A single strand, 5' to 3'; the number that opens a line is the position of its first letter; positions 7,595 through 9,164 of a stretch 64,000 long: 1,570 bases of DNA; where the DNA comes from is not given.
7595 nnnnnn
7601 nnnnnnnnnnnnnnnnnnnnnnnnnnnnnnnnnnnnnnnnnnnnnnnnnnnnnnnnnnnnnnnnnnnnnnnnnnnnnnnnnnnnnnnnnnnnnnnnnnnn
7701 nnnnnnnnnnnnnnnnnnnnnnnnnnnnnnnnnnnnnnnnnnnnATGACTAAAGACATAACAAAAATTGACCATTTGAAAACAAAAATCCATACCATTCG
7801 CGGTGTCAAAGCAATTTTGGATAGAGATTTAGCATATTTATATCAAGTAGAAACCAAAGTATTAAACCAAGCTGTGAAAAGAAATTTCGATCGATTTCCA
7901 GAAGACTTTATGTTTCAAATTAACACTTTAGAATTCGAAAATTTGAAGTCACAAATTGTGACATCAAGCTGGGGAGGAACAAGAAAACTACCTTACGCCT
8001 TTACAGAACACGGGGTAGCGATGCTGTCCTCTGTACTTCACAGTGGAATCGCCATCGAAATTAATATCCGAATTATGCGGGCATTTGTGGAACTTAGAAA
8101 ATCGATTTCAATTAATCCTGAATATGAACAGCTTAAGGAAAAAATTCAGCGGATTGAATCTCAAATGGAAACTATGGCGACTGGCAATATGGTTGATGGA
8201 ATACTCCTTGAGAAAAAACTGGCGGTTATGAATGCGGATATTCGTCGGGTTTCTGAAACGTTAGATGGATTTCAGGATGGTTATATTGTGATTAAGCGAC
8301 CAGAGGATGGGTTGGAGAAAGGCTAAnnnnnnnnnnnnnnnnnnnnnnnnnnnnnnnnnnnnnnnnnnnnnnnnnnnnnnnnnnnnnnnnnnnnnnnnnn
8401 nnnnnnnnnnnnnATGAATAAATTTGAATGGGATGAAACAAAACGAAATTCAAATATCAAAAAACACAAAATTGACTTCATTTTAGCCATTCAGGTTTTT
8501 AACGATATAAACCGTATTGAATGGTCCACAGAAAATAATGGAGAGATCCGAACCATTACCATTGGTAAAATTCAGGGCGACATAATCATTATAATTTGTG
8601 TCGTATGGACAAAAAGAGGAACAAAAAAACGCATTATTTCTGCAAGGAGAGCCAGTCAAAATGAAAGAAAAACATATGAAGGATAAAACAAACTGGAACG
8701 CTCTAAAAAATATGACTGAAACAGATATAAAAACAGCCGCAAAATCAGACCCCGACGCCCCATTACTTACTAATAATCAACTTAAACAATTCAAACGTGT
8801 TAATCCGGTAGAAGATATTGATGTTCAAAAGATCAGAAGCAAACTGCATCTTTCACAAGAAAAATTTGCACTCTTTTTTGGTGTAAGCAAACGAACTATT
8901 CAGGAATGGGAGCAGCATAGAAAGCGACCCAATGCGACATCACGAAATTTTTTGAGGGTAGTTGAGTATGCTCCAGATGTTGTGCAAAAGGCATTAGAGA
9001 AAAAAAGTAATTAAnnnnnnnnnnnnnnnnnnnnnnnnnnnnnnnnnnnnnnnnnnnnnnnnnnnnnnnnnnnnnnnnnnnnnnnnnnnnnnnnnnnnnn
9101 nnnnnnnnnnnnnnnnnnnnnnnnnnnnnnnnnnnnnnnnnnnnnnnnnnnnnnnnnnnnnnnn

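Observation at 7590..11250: AT-rich accessory islet abutting a tRNA(CAU): ORF6N protein, BrnT/BrnA toxin-antitoxin pair, class II Fic plus unknown partner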

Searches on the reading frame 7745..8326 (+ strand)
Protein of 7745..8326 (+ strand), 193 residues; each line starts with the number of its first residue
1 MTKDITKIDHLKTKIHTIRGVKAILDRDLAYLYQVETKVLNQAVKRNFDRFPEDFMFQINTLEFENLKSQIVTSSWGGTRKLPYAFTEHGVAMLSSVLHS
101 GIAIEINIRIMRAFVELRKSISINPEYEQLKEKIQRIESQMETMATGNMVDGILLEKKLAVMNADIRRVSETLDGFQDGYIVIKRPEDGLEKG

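Call 4: search_protein_families(library=pfam, proteins=[window:7745-8326:+], max_evalue=0.01)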
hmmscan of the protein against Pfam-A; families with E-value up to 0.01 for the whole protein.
window:7745-8326:+ (193 aa): 1 family
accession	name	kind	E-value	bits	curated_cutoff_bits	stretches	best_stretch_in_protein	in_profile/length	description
PF10543.14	ORF6N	-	2.9e-33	114.5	27.8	1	14-97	2-86/86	ORF6N domain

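Call 5: search_protein_families(library=padloc, proteins=[window:7745-8326:+], max_evalue=0.01)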
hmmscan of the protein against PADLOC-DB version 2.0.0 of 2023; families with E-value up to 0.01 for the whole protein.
window:7745-8326:+ (193 aa): 3 families
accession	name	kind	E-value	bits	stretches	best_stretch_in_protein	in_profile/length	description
PDLC04869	PDC-S05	-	1.3e-53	180.2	1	6-148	12-150/306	-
PDLC04856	PDC-S05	-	2.6e-52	175.1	1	4-142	5-141/177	-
PDLC04849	PDC-S05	-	3.4e-36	122.7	1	5-157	4-154/183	-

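Call 11: search_protein_families(library=ncbifam, proteins=[window:7745-8326:+], max_evalue=0.01)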
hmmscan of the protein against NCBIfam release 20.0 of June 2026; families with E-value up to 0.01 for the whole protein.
window:7745-8326:+ (193 aa): 0 families

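Call 12: search_protein_families(library=phrogs, proteins=[window:7745-8326:+], max_evalue=0.01)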
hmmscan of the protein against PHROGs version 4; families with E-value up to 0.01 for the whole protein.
window:7745-8326:+ (193 aa): 6 families
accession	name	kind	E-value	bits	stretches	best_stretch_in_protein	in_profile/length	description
phrog_4792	-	transcription regulation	1.6e-31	111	1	5-145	7-152/268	anti-repressor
phrog_7755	-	transcription regulation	2.7e-06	28.1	1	6-124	117-235/282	anti-repressor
phrog_1760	-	transcription regulation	3.5e-05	24.5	1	9-120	8-121/232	anti-repressor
phrog_2379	-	transcription regulation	5e-05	24.1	1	25-185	22-177/187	anti-repressor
phrog_1726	-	transcription regulation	0.00028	21.8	1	14-121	8-122/264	anti-repressor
phrog_3961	-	unknown function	0.0081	17.1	0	2-34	44-76/112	-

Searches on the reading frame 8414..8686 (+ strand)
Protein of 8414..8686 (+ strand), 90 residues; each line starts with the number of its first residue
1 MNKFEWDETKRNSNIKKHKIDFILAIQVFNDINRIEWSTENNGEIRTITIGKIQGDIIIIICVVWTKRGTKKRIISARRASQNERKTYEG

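Call 4: search_protein_families(library=pfam, proteins=[window:8414-8686:+], max_evalue=0.01)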
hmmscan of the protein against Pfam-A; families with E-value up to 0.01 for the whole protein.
window:8414-8686:+ (90 aa): 1 family
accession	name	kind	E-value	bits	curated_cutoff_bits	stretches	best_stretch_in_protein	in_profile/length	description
PF04365.19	BrnT_toxin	-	1.9e-22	79.8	34.5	1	6-84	1-77/77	Ribonuclease toxin, BrnT, of type II toxin-antitoxin system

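Call 5: search_protein_families(library=padloc, proteins=[window:8414-8686:+], max_evalue=0.01)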
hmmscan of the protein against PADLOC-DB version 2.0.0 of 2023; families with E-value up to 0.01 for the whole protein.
window:8414-8686:+ (90 aa): 0 families

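Call 11: search_protein_families(library=ncbifam, proteins=[window:8414-8686:+], max_evalue=0.01)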
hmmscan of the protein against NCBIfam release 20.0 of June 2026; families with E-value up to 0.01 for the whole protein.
window:8414-8686:+ (90 aa): 0 families

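Call 12: search_protein_families(library=phrogs, proteins=[window:8414-8686:+], max_evalue=0.01)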
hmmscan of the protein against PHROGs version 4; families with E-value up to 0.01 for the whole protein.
window:8414-8686:+ (90 aa): 1 family
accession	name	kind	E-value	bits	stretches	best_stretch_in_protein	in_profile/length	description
phrog_4399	-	moron, auxiliary metabolic gene and host takeover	7.6e-21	75.4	1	3-89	2-86/90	ribonuclease toxin of AT system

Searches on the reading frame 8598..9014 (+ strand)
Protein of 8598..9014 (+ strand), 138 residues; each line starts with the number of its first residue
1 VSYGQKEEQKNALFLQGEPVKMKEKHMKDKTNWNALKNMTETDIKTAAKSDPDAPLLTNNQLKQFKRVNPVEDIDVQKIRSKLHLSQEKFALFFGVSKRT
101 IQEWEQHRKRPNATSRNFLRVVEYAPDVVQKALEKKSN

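Call 4: search_protein_families(library=pfam, proteins=[window:8598-9014:+], max_evalue=0.01)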
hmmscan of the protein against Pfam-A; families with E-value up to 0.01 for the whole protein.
window:8598-9014:+ (138 aa): 3 families
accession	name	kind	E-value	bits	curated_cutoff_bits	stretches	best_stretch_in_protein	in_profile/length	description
PF15731.11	MqsA_antitoxin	-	2.6e-06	28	30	1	65-130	61-128/131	Antitoxin component of bacterial toxin-antitoxin system, MqsA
PF01381.28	HTH_3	-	5.2e-05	23.6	23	1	77-113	2-38/55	Helix-turn-helix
PF12844.13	HTH_19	-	0.0017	18.7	30.2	1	77-124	5-50/64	Helix-turn-helix domain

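Call 5: search_protein_families(library=padloc, proteins=[window:8598-9014:+], max_evalue=0.01)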
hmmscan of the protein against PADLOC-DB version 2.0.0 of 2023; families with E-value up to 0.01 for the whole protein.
window:8598-9014:+ (138 aa): 3 families
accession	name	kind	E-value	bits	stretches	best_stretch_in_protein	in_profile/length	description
PDLC02926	HTH_VI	-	0.00033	18.9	1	77-113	7-43/92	-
PDLC03949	RmrA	-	0.0033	14.4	1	80-123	11-55/363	-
PDLC03951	RmrA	-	0.0048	13.9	1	76-117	13-54/400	-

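Call 11: search_protein_families(library=ncbifam, proteins=[window:8598-9014:+], max_evalue=0.01)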
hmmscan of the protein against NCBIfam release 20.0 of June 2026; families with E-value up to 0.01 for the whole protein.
window:8598-9014:+ (138 aa): 10 families
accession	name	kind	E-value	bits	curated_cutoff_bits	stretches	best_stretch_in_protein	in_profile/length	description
TIGR03830.1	CxxCG_CxxCG_HTH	subfamily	1e-11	44.7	61.8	1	71-131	65-125/127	type II TA system antitoxin MqsA family protein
NF041265.1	NadS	equivalog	1.2e-09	38.3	60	1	60-131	19-90/94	NadS family protein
NF007481.0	PRK10072.1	equivalog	1.4e-08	35.1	110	1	64-132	28-94/96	HTH-type transcriptional regulator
TIGR03070.1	couple_hipB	subfamily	8.7e-05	22.4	71.65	1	76-109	7-40/58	type II toxin-antitoxin system Y4mF family antitoxin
NF040522.1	VC1465_fam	subfamily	0.0011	19.1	70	1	77-122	2-47/111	VC1465 family Xer recombination activation factor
NF007257.0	PRK09706.1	subfamily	0.0022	17.8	101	1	76-113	10-47/135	transcriptional repressor DicA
NF047542.1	telomere_Tap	equivalog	0.0025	16.6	600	1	77-117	23-63/695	telomere-associated protein Tap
NF049845.1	Xre_ParS_antitoxin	subfamily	0.0047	17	90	0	76-122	7-54/112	type II RES/Xre toxin-antitoxin system antitoxin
NF003162.0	PRK04140.1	equivalog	0.0075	15.3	263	0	76-112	131-167/317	transcriptional regulator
NF041951.1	phage_RstR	subfamily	0.0089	16.3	80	0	76-113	7-44/108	RstR family transcriptional repressor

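Call 12: search_protein_families(library=phrogs, proteins=[window:8598-9014:+], max_evalue=0.01)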
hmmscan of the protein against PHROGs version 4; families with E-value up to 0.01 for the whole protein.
window:8598-9014:+ (138 aa): 15 families
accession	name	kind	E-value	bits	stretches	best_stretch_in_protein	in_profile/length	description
phrog_2104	-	unknown function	1.9e-21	77.2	1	56-132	25-100/103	-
phrog_34341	-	transcription regulation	3.5e-05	25.1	1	69-106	69-106/122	transcriptional regulator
phrog_8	-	transcription regulation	4.8e-05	24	1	72-113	160-198/346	transcriptional regulator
phrog_19114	-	unknown function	0.00012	23.2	1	61-130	58-130/135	-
phrog_7950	-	transcription regulation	0.00013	22.9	1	78-110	14-46/68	transcriptional repressor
phrog_5119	-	unknown function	0.00042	21.1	1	74-111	56-93/152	-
phrog_14076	-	transcription regulation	0.00099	20.6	1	69-110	11-55/86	transcriptional regulator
phrog_4779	-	transcription regulation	0.0011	20.5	1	74-121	5-52/98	transcriptional regulator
phrog_38149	-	unknown function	0.0025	18.8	1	75-126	12-61/190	-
phrog_606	-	head and packaging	0.0055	17.8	1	77-135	62-112/167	terminase small subunit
phrog_2328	-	transcription regulation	0.0059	17.4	0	77-113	21-57/128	transcriptional repressor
phrog_6962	-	unknown function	0.006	17.9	1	76-111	6-41/73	-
phrog_2967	-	transcription regulation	0.0072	16.9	1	77-113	16-52/225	transcriptional regulator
phrog_4494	-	unknown function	0.0073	17.8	0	85-116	19-51/109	-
phrog_25175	-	unknown function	0.0074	17.4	0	31-69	7-46/77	-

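Call 98: search_protein_families(library=pfam, proteins=[window:8661-9014:+], max_evalue=1)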
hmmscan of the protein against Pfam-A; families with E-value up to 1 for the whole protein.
window:8661-9014:+ (117 aa): 6 families
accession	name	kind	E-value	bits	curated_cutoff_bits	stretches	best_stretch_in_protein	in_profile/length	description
PF15731.11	MqsA_antitoxin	-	1.8e-06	28.5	30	1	44-109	61-128/131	Antitoxin component of bacterial toxin-antitoxin system, MqsA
PF01381.28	HTH_3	-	3.7e-05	24.1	23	1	56-92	2-38/55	Helix-turn-helix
PF12844.13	HTH_19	-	0.0012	19.2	30.2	1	56-103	5-50/64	Helix-turn-helix domain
PF20432.4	Xre-like-HTH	-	0.014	16.2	25.8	1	55-84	15-43/63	Antitoxin Xre-like helix-turn-helix domain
PF02799.21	NMT_C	-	0.17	12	27.9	0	43-86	27-70/198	Myristoyl-CoA:protein N-myristoyltransferase, C-terminal domain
PF00376.29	MerR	-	0.19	12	28.2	1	69-86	5-22/38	MerR family regulatory protein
